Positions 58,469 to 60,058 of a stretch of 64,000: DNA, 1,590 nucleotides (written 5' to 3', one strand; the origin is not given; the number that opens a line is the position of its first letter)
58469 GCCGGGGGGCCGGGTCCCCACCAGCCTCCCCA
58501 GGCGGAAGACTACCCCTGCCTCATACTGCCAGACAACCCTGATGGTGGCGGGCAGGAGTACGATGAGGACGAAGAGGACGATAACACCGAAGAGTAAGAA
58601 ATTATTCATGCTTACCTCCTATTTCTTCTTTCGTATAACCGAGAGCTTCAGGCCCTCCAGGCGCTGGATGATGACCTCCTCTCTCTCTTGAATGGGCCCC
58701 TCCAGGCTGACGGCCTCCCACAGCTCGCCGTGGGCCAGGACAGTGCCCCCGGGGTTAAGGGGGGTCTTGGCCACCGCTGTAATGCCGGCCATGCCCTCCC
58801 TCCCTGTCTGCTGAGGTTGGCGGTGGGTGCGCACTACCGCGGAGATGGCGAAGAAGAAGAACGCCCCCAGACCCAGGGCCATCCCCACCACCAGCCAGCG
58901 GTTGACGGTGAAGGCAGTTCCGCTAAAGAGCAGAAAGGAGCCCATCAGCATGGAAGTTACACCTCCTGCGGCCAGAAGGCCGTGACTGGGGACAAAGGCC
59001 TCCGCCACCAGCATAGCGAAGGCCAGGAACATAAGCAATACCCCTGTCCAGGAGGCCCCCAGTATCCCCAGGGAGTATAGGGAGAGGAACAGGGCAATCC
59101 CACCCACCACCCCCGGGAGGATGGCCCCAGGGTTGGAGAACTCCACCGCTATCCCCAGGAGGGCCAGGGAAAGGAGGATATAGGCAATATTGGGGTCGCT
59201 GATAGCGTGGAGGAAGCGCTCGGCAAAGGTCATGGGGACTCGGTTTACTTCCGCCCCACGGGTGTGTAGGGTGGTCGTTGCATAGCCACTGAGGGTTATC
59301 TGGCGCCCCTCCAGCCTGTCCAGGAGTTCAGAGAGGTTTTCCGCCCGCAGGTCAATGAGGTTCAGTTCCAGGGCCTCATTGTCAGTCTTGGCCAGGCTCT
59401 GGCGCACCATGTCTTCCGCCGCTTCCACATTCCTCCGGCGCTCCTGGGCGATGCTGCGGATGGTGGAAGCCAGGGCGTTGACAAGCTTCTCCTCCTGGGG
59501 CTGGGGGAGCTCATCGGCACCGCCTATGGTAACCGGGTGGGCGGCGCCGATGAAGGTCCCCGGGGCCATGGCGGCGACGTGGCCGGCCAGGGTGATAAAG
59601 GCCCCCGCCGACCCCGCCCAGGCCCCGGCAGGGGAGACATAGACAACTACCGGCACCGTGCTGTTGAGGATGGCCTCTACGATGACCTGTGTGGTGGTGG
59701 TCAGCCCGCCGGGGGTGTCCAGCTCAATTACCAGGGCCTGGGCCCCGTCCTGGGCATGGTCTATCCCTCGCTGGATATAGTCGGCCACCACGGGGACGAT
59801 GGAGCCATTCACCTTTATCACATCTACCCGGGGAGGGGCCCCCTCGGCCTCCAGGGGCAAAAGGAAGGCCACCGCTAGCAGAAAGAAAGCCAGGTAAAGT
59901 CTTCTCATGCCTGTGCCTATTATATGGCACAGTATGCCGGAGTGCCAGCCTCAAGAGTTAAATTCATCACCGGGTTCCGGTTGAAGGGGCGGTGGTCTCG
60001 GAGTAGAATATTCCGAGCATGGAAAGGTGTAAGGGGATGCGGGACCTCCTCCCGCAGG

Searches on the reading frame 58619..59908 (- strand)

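Call 59: search_protein_families(library=pfam, proteins=[window:58619-59908:-], max_evalue=0.00001)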
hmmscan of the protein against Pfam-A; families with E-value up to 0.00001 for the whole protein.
window:58619-59908:- (429 aa): 3 families
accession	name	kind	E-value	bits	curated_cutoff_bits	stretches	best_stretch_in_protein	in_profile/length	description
PF24961.1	NfeD_membrane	-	9.4e-24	84.2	26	1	240-355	1-117/119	NfeD integral membrane domain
PF25145.1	NfeD1b_N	-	3.1e-20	73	40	1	28-191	2-158/189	NfeD1b, N-terminal domain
PF01957.25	NfeD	-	5.2e-12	46.2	29.1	1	371-424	2-55/57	NfeD-like C-terminal, partner-binding domain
